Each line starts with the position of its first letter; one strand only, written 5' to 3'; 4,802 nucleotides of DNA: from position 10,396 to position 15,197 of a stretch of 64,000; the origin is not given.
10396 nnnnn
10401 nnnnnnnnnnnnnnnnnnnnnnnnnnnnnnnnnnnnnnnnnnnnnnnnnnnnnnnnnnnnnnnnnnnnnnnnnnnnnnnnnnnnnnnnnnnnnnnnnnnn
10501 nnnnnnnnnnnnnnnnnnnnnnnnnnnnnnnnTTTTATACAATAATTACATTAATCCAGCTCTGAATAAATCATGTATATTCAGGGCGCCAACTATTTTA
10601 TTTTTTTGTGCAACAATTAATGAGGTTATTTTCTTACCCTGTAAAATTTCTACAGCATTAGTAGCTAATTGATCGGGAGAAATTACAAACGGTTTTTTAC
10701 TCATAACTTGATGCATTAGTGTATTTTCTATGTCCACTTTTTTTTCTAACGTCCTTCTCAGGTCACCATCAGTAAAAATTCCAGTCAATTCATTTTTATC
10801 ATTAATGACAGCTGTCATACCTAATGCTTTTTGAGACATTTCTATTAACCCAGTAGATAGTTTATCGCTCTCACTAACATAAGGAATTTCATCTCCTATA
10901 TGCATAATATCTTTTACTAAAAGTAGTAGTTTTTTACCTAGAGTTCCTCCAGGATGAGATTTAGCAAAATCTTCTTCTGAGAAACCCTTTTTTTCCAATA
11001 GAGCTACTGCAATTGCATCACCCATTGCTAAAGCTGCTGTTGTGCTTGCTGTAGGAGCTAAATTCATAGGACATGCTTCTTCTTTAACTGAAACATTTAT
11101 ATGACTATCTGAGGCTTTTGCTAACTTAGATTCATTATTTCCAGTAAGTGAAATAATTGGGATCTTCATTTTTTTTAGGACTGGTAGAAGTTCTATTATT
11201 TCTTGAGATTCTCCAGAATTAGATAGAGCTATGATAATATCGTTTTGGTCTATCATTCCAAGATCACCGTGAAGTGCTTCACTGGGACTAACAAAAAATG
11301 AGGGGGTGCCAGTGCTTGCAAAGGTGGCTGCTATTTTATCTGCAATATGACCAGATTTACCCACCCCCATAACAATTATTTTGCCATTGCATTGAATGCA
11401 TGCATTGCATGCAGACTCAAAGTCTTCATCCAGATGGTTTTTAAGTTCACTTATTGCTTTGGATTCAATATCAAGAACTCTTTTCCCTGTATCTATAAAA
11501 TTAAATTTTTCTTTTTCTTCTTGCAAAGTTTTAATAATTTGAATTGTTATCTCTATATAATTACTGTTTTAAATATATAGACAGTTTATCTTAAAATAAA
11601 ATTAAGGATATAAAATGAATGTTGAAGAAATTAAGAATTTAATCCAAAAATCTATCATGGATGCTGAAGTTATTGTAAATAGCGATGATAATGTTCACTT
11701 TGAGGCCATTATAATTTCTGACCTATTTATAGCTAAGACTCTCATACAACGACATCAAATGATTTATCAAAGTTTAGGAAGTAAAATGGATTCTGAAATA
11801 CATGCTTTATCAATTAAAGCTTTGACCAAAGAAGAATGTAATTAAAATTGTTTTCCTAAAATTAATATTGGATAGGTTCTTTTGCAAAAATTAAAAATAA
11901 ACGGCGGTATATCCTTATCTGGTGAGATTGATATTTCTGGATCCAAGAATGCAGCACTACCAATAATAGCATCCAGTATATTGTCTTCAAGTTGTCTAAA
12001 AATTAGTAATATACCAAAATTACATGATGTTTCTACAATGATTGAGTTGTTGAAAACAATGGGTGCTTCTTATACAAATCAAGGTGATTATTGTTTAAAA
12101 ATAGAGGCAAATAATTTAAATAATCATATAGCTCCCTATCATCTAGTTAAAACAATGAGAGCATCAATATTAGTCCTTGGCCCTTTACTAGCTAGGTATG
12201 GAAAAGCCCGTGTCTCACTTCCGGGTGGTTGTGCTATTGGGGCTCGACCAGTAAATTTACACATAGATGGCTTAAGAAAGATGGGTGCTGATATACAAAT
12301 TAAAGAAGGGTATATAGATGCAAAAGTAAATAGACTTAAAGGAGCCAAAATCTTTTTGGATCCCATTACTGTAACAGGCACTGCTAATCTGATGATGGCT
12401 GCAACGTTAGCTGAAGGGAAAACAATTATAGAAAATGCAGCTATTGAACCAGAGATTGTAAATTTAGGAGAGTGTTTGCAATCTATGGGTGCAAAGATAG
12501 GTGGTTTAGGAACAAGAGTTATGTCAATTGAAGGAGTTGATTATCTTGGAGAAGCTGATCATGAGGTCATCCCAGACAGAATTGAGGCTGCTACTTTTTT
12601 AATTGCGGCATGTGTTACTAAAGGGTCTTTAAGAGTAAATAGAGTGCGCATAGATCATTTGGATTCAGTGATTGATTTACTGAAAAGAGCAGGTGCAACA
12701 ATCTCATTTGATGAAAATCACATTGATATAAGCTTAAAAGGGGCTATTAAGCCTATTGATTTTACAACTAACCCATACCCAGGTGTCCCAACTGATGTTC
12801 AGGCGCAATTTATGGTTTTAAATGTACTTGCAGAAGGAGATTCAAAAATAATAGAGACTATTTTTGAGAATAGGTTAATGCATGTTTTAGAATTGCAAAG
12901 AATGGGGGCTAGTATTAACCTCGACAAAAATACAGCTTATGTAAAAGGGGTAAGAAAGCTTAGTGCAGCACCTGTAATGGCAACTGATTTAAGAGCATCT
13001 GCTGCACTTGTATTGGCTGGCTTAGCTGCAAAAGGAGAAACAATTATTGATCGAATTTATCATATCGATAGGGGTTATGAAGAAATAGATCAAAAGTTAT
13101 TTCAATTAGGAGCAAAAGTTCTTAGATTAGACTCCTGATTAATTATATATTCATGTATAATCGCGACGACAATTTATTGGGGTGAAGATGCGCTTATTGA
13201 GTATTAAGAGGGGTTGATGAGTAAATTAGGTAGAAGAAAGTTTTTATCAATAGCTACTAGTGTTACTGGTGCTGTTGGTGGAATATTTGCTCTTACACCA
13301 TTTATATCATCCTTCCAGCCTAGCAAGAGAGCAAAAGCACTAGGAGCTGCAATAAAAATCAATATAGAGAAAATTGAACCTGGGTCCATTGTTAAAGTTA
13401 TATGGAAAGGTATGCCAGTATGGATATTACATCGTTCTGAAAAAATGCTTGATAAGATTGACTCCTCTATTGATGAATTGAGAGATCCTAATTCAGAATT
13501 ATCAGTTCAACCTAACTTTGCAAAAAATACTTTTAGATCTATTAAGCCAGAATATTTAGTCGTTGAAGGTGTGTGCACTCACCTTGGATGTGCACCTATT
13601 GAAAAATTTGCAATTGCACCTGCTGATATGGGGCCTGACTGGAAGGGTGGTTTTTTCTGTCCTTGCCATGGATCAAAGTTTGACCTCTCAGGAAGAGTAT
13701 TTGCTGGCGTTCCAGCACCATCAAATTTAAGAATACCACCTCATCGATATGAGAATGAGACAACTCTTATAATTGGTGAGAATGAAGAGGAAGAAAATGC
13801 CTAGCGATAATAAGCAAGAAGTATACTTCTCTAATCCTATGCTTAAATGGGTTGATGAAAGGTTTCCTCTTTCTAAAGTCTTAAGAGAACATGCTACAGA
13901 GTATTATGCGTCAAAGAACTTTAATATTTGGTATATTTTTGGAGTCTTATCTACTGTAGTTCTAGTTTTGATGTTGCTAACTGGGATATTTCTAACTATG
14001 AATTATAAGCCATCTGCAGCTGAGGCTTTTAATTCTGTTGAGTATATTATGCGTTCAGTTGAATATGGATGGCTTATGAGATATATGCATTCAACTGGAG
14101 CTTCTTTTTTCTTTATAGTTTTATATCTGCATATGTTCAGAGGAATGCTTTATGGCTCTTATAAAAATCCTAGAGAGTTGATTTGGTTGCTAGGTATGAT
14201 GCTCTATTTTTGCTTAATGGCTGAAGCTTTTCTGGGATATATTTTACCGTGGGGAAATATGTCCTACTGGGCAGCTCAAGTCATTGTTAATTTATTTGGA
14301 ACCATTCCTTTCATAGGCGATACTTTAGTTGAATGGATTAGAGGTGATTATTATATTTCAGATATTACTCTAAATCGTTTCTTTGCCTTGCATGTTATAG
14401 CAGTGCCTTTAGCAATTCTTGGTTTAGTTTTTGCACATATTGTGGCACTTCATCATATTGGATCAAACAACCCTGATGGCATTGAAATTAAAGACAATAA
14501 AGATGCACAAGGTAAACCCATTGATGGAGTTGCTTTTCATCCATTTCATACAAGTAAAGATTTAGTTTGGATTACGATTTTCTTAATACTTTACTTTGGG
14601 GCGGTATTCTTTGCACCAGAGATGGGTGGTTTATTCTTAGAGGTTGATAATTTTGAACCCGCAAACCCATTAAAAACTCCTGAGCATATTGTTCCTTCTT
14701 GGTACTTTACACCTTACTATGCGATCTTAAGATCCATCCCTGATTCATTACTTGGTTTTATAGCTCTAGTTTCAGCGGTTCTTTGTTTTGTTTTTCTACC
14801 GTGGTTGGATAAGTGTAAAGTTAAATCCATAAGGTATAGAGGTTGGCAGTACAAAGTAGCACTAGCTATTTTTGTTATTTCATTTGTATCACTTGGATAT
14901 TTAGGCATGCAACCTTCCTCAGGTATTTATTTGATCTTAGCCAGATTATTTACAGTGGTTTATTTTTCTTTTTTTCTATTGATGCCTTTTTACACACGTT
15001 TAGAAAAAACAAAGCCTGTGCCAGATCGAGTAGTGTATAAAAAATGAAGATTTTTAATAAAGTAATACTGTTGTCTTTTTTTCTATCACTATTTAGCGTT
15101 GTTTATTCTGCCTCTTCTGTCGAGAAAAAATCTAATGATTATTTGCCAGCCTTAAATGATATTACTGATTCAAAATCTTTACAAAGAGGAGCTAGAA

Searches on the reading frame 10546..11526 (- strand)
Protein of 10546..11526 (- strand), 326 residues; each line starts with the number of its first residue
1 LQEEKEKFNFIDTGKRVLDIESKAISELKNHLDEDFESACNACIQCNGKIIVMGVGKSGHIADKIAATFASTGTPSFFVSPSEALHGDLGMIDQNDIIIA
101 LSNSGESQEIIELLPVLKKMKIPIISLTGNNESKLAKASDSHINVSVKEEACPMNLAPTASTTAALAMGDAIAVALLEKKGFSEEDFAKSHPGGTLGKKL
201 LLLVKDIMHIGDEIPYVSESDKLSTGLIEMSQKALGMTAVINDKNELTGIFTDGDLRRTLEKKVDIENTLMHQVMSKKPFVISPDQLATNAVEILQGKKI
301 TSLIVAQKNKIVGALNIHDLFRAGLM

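Call 23: search_protein_families(library=ncbifam, max_evalue=1e-20, proteins=[window:10546-11526:-])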
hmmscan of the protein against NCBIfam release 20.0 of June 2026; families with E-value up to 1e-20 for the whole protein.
window:10546-11526:- (326 aa): 3 families
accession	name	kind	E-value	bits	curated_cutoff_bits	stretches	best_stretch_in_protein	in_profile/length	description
NF008141.0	PRK10892.1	equivalog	3.3e-132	440.7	505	1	4-325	6-327/328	arabinose-5-phosphate isomerase KdsD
TIGR00393.1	kpsF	subfamily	2.6e-105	351.8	203.7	1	48-316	1-268/268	KpsF/GutQ family sugar-phosphate isomerase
NF008581.0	PRK11543.1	equivalog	1e-104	350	481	1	10-325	5-320/321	arabinose-5-phosphate isomerase GutQ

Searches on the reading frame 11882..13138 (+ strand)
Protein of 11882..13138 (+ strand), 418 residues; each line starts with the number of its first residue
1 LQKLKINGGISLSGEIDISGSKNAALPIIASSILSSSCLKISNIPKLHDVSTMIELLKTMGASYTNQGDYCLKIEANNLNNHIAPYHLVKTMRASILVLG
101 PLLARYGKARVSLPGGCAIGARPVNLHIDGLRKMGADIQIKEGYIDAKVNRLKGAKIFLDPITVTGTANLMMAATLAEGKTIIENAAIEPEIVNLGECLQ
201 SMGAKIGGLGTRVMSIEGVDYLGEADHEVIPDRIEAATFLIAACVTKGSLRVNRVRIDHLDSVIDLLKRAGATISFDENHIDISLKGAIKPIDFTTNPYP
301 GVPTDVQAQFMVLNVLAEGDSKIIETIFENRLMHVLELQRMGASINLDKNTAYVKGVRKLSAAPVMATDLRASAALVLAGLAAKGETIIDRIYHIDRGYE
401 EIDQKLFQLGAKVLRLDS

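Call 23: search_protein_families(library=ncbifam, max_evalue=1e-20, proteins=[window:11882-13138:+])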
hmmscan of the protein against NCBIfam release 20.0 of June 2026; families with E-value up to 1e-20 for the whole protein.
window:11882-13138:+ (418 aa): 4 families
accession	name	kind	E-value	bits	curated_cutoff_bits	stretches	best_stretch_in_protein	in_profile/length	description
NF006873.0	PRK09369.1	subfamily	6.2e-175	581.8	297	1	1-416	1-417/419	UDP-N-acetylglucosamine 1-carboxyvinyltransferase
TIGR01072.1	murA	equivalog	1.8e-171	570.6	392.7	1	1-414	1-415/416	UDP-N-acetylglucosamine 1-carboxyvinyltransferase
NF009470.0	PRK12830.1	equivalog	8.1e-136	453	552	1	1-415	1-414/417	UDP-N-acetylglucosamine 1-carboxyvinyltransferase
TIGR01356.1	aroA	equivalog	6.4e-25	87.8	287.25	1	14-399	1-402/415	3-phosphoshikimate 1-carboxyvinyltransferase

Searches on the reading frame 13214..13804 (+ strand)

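Call 23: search_protein_families(library=ncbifam, max_evalue=1e-20, proteins=[window:13214-13804:+])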
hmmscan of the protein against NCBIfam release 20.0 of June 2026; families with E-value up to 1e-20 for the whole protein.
window:13214-13804:+ (196 aa): 1 family
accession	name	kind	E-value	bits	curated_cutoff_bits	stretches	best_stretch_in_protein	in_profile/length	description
TIGR01416.1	Rieske_proteo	equivalog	1.3e-63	214.2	97.4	1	6-188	2-176/176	ubiquinol-cytochrome c reductase iron-sulfur subunit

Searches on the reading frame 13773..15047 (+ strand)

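Call 23: search_protein_families(library=ncbifam, max_evalue=1e-20, proteins=[window:13773-15047:+])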
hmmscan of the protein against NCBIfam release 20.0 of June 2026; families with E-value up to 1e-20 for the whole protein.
window:13773-15047:+ (424 aa): 4 families
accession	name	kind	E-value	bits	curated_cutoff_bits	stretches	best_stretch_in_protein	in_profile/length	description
NF002990.0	PRK03735.1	subfamily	4e-54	183.7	325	1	21-230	3-218/223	cytochrome b6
NF040969.1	cytb_ExtP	equivalog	1.5e-49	168.6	290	1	47-228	18-199/205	selenite/tellurite reduction operon b-type cytochrome ExtP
NF050120.1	bc1_QcrB_actin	exception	1e-28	100.5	500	1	26-331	1-309/458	cytochrome bc1 complex cytochrome b subunit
NF041076.1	cyt_b_SoxC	equivalog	2.6e-24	86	740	1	50-378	24-359/542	proton pump complex cytochrome B SoxC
